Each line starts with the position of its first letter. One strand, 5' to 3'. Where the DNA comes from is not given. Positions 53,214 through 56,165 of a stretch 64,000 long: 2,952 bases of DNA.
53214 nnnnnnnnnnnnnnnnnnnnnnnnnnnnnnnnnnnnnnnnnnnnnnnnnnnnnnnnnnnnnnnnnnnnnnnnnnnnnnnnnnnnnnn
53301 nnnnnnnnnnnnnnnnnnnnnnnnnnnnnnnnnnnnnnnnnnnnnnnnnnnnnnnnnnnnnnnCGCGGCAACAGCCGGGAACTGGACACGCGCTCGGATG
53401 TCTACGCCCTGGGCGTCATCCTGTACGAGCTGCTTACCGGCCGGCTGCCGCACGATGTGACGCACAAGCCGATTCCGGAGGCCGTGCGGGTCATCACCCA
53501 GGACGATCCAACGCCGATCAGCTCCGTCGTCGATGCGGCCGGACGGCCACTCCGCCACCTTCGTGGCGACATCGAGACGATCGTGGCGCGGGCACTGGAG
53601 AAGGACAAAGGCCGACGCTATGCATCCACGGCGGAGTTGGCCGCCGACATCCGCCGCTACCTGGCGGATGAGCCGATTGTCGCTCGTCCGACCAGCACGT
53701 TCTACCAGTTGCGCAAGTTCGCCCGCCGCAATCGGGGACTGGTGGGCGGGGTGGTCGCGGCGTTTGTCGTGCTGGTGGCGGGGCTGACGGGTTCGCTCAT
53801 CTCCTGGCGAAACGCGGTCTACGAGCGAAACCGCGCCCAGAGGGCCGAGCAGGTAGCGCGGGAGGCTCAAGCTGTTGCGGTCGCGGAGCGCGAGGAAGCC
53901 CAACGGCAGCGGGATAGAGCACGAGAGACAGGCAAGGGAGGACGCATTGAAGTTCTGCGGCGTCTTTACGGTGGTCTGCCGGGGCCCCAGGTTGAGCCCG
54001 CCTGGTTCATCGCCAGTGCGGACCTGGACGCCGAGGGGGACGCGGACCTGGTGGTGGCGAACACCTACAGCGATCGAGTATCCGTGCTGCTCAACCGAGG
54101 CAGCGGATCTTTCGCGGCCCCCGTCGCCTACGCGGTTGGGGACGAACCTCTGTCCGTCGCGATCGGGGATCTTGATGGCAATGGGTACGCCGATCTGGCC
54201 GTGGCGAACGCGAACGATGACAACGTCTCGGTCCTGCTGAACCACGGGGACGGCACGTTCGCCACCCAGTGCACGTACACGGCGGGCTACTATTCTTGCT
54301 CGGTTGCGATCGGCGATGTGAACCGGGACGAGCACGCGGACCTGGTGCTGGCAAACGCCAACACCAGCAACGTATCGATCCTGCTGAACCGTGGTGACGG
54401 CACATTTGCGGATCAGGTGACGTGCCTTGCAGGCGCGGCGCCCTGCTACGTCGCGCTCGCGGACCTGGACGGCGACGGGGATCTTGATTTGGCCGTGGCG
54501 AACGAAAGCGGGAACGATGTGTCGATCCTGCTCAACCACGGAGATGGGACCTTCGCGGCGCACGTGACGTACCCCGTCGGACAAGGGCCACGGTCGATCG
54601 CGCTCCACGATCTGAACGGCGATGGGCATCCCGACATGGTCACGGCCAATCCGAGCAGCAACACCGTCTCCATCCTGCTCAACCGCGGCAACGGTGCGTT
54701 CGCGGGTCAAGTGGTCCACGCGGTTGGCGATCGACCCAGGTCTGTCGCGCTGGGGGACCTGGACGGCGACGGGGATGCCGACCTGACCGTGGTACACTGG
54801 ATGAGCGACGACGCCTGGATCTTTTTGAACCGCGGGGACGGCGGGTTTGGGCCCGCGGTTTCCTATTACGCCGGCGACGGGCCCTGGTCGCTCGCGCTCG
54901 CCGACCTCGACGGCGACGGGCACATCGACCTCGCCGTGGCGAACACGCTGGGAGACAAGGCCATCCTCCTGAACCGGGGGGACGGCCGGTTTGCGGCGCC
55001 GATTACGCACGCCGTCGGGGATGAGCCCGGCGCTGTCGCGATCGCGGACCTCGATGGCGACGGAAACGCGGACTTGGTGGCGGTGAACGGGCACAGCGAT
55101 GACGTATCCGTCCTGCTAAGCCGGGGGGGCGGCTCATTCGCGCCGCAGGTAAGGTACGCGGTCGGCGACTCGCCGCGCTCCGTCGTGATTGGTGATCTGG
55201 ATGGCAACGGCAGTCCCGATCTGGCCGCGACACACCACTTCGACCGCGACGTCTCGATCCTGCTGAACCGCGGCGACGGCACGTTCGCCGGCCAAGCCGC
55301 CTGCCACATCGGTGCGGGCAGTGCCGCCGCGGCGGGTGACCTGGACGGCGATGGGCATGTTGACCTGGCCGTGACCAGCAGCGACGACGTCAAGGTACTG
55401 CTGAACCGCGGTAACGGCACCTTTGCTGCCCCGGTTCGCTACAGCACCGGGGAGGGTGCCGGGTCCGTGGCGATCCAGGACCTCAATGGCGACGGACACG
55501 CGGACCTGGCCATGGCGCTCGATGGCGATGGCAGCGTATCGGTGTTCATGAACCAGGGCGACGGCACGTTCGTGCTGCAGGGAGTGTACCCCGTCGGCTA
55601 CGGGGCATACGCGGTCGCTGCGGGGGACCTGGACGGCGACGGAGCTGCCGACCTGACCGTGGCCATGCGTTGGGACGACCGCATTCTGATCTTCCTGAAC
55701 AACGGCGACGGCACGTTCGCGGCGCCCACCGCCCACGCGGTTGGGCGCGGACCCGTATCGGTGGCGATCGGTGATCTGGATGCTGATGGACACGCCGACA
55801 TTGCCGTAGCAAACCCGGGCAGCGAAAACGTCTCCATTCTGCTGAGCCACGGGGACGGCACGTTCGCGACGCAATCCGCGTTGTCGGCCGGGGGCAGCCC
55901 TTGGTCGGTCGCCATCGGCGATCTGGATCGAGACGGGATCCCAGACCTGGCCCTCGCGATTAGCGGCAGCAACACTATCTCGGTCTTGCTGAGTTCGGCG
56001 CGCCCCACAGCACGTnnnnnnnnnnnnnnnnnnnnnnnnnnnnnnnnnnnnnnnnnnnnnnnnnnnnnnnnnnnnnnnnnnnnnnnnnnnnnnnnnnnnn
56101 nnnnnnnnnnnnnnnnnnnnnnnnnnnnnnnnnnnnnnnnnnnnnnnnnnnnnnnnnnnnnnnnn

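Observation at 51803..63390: Two ECF-sigma/Ser-Thr-kinase modules with different extracytoplasmic sensor propellers, facing each other across a peptidase and an IS remnant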

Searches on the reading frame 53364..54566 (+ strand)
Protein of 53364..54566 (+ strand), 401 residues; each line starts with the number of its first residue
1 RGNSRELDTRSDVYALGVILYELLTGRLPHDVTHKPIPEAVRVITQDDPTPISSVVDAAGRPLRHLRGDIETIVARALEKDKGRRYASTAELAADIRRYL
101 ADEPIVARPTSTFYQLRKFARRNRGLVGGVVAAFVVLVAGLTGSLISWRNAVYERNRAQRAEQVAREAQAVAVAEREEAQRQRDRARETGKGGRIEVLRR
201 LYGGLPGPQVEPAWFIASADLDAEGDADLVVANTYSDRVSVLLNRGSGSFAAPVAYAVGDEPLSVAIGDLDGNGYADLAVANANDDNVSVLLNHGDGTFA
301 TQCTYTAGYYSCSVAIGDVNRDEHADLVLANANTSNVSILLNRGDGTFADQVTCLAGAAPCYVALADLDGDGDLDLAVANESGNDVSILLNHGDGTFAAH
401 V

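Call 60: find_homologous_proteins(query=window:53364-54566:+, max_evalue=1e-10)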
Query window:53364-54566:+ (401 aa): 4281 proteins with E <= 1e-10 among 8000 candidates; the best 120 are listed.
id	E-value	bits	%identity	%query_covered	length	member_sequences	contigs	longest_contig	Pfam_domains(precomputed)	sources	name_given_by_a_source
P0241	1.3e-169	582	57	100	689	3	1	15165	PF01839.30,PF07714.24,PF00069.32,PF13517.13,PF27905.1,PF01636.30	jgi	-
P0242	1.8e-152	526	50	42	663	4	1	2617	PF01839.30,PF14779.13,PF13517.13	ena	-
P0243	8.2e-140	484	39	46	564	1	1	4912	PF01839.30,PF13517.13,PF18962.8,PF13860.13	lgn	-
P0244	1.9e-139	483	52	46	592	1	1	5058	PF01839.30,PF13517.13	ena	-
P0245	6.4e-137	475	52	46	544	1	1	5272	PF01839.30,PF13517.13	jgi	jgi:hypothetical protein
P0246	2.3e-135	469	55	46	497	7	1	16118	PF13517.13,PF27905.1,PF28201.1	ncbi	ncbi:MAG: FG-GAP repeat domain-containing protein, partial [Planctomycetota bacterium]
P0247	1.6e-134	467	46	46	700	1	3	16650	PF01839.30,PF13517.13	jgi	-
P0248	4.3e-134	465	51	50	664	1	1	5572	PF01839.30,PF13205.13,PF13517.13,PF18962.8,PF13860.13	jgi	jgi:hypothetical protein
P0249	4.9e-130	452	48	45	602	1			PF01839.30,PF16743.11,PF14779.13,PF13517.13,PF22544.3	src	-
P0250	4.5e-128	446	43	46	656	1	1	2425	PF01839.30,PF13517.13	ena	-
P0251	2.9e-127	443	55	51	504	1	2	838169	PF01839.30,PF13517.13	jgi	-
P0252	1.1e-126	441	45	47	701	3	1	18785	PF01839.30,PF12256.15,PF16743.11,PF13517.13,PF14783.13,PF00395.26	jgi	jgi:hypothetical protein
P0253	1.5e-122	427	55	42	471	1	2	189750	PF01839.30,PF13517.13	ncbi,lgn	-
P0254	6.5e-121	422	45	45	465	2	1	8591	PF01839.30,PF12256.15,PF13517.13,PF03793.25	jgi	jgi:hypothetical protein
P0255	1.7e-119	417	50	50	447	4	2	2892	PF01839.30,PF16743.11,PF13517.13,PF03793.25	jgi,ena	jgi:hypothetical protein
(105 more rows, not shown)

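Call 61: find_encoding_contigs(protein=P0241, flank=6000, max_places=4)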
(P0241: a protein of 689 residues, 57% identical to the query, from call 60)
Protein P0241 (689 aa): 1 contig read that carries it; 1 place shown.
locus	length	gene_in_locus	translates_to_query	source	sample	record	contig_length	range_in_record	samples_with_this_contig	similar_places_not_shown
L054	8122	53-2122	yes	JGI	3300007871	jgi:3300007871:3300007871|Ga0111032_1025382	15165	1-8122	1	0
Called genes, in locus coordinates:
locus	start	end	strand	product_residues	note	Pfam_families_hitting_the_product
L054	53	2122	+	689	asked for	PF00069:Pkinase, PF01636:APH (faint), PF07714:PK_Tyr_Ser-Thr, PF01839:FG-GAP (faint), PF13517:FG-GAP_3, PF27905:Lanti_SCO0268 (faint), PF13517:FG-GAP_3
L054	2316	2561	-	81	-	-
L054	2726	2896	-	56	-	-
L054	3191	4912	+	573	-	PF01590:GAF (faint), PF13185:GAF_2 (faint), PF00512:HisKA, PF02518:HATPase_c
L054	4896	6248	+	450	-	PF00072:Response_reg, PF00158:Sigma54_activat, PF14532:Sigma54_activ_2, PF25601:AAA_lid_14, PF02954:HTH_8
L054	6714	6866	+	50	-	-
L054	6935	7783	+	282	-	PF01257:2Fe-2S_thioredx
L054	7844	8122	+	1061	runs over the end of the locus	PF01512:Complex1_51K, PF10589:NADH_4Fe-4S, PF14691:Fer4_20, PF01266:DAO (weak), PF07992:Pyr_redox_2, PF13450:NAD_binding_8, PF01593:Amino_oxidase (weak), PF13738:Pyr_redox_3 (weak), +1 more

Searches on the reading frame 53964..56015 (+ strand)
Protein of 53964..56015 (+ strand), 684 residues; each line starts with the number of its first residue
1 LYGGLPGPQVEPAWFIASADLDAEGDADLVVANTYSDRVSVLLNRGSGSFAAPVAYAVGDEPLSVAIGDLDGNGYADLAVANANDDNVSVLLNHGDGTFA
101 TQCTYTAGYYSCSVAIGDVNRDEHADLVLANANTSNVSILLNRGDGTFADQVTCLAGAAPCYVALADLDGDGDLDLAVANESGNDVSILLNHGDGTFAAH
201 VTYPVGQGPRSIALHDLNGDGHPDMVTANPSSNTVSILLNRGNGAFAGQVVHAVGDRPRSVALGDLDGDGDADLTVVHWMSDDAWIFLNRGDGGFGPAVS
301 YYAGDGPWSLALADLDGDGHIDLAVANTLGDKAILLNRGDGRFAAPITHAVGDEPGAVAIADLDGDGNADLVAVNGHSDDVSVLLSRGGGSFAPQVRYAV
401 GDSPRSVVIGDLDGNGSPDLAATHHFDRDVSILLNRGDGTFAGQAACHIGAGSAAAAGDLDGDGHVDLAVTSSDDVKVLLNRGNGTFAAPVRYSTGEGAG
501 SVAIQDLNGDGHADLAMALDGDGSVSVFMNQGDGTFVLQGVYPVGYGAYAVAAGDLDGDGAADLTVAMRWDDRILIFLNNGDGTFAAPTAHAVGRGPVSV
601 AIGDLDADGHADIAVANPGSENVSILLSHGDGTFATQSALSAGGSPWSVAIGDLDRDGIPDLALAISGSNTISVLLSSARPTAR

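Call 50: find_homologous_proteins(query=window:53964-56015:+, max_evalue=1e-10)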
Query window:53964-56015:+ (684 aa): 7592 proteins with E <= 1e-10 among 8000 candidates; the best 120 are listed.
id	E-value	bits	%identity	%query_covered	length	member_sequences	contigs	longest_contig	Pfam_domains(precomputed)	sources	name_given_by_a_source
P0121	0.0e+0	1189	51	95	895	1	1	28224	PF01839.30,PF14779.13,PF13517.13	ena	-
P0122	4.3e-241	820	40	97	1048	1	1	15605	PF01839.30,PF16743.11,PF13517.13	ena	-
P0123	7.8e-210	717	42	97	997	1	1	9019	PF01839.30,PF13517.13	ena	-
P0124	2.8e-201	689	43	99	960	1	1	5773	PF01839.30,PF13517.13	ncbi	-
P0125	5.1e-200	684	43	97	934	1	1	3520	PF01839.30,PF14779.13,PF13517.13,PF18962.8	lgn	-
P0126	2.1e-199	682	40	99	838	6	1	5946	PF01839.30,PF12256.15,PF16743.11,PF14779.13,PF13517.13,PF16640.12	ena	-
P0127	1.5e-197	676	45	99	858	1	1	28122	PF01839.30,PF16743.11,PF13517.13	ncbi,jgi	jgi:hypothetical protein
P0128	1.9e-196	673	40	98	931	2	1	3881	PF01839.30,PF14779.13,PF13517.13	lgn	-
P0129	3.9e-190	652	44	97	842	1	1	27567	PF01839.30,PF13517.13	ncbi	-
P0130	3.9e-187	642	40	89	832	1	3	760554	PF01839.30,PF12256.15,PF16743.11,PF14779.13,PF25292.1,PF13517.13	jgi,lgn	-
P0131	5.4e-187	641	45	89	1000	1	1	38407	PF01839.30,PF13517.13,PF02368.25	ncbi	-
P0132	4.3e-183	628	37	94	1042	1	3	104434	PF01839.30,PF13205.13,PF13517.13,PF13860.13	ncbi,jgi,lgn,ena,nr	ncbi:MAG TPA: FG-GAP-like repeat-containing protein [Acidobacteriota bacterium]|nr:FG-GAP-like repea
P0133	4.4e-181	622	42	94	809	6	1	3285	PF01839.30,PF13517.13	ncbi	-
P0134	6.4e-181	621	42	97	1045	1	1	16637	PF01839.30,PF13517.13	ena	-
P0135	2.8e-180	619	42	92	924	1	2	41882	PF01839.30,PF16743.11,PF13517.13,PF18962.8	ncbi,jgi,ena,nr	ncbi:MAG TPA: FG-GAP-like repeat-containing protein [Candidatus Acidoferrales bacterium]|nr:FG-GAP-l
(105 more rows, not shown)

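Call 73: predict_structure(alignment_id=A3)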
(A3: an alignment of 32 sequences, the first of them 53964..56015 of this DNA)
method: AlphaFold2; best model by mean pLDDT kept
length: 684 residues; sequences in the alignment: 32
mean_pLDDT: 92.1   pTM: 0.77
mean pLDDT of the five models: 92.1, 91.4, 91.3, 91.1, 90.3
residues with pLDDT >= 90: 543; 70-90: 118; 50-70: 11; < 50: 12
segments of 3 or more residues with pLDDT < 50: 1-7, 680-684
pLDDT, mean of each block of 10 residues (from residue 1): 46 89 93 91 82 91 96 97 95 96 95 97 97 97 96 96 98 98 98 95 97 97 97 97 94 92 97 95 91 90 87 91 86 83 80 95 95 95 90 94 94 96 87 96 90 91 96 93 94 91 96 96 95 94 94 97 97 96 95 94 93 94 92 87 88 91 92 79 32
secondary structure, 60 per line:
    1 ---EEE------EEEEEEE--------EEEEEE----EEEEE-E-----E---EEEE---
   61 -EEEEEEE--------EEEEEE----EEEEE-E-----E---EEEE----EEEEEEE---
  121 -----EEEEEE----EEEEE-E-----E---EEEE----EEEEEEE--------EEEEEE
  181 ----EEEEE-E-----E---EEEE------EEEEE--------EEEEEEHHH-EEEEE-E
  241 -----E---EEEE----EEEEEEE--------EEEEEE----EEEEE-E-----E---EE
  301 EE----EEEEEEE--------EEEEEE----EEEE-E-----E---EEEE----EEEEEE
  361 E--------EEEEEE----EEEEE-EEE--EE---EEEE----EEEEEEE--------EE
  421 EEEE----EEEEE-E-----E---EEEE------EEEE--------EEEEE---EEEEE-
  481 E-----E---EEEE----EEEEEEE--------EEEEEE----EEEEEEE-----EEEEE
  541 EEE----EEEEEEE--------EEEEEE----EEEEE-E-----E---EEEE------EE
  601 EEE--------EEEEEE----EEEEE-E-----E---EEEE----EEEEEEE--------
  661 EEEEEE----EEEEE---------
elements in order: E4-6 E13-19 E28-33 E38-42 E54-57 E62-68 E77-82 E87-91 E103-106 E111-117 E126-131 E136-140 E152-155 E160-166 E175-180 E185-189 E201-204 E211-215 E224-229 E234-238 E250-253 E258-264 E273-278 E283-287 E299-302 E307-313 E322-327 E332-335 E347-350 E355-361 E370-375 E380-384 E386-388 E396-399 E404-410 E419-424 E429-433 E445-448 E455-458 E467-471 E475-479 E491-494 E499-505 E514-519 E524-530 E536-543 E548-554 E563-568 E573-577 E589-592 E599-603 E612-617 E622-626 E638-641 E646-652 E661-666 E671-675

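Call 76: fold_search(model_id=the predicted structure, library=pdb)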
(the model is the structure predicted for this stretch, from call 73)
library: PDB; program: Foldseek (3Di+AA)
matches with E <= 10: 1456; with E <= 0.001: 791
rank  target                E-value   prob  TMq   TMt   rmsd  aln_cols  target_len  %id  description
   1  7dvq_3                1.1e-15  1.00  0.36  0.21  16.9       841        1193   10  Cryo-EM Structure of the Activated Human Minor Spliceosome (minor Bact Complex) (released 2021-03-31)
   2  8qo9_B3               1.4e-15  1.00  0.35  0.22  17.5       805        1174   11  Cryo-EM structure of a human spliceosomal B complex protomer (released 2024-01-24)
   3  7evo_3                1.9e-15  1.00  0.37  0.23  17.4       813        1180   11  The cryo-EM structure of the human 17S U2 snRNP (released 2022-08-03)
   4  7b9c_A                2.2e-15  1.00  0.36  0.29  15.2       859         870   12  Structure of a minimal SF3B core in complex with spliceostatin A (form I) (released 2021-08-04)
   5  9sfm_A                2.2e-15  1.00  0.35  0.25  14.0       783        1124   11  Crystal structure of Cereblon-DDB1 in complex with SB-405483 and Lenalidomide (released 2025-11-19)
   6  8t9a_A                2.5e-15  1.00  0.36  0.24  14.9       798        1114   10  CryoEM structure of human DDB1-DCAF12 in complex with MAGEA3 (released 2024-04-10)
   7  2hye_A                2.9e-15  1.00  0.40  0.26  14.4       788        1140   11  Crystal Structure of the DDB1-Cul4A-Rbx1-SV5V Complex (released 2006-10-03)
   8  8ojh_A                3.0e-15  1.00  0.35  0.24  13.8       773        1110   11  Crystal structure of human CRBN-DDB1 in complex with compound 4 (released 2023-07-19)
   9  3ei2_A                3.6e-15  1.00  0.36  0.23  17.7       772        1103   11  Structure of hsDDB1-drDDB2 bound to a 16 bp abasic site containing DNA-duplex (released 2009-01-20)
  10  9lul_c                3.6e-15  1.00  0.34  0.29  15.2       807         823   11  Local refinement of stacked like DDB1-DDA1-DET1-Ube2e2-COP1 complex (layer 1) (released 2026-01-28)
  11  9nfr_A                4.0e-15  1.00  0.36  0.23  17.5       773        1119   11  Crystal structure of CRBN-DDB1 and MRT-23227 in complex with VAV1 (released 2025-07-09)
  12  4a0k_C                5.7e-15  1.00  0.35  0.23  17.0       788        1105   11  STRUCTURE OF DDB1-DDB2-CUL4A-RBX1 BOUND TO A 12 BP ABASIC SITE CONTAINING DNA-DUPLEX (released 2011-12-14)
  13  6zue_A                6.0e-15  1.00  0.36  0.23  18.2       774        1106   11  Crystal structure of human DDB1 bound to human DCAF1 (amino acid residues 1046-1396) (released 2021-07-28)
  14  9sai_A                6.2e-15  1.00  0.35  0.30  14.6       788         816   10  Ternary PROTAC-mediated complex consisting of Cereblon, DDB1 and BRD4-BD1, non-covalently linked by JQ1-AcN (released 2025-10-29)
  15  4a11_A                6.8e-15  1.00  0.39  0.27  14.4       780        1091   11  Structure of the hsDDB1-hsCSA complex (released 2011-12-07)
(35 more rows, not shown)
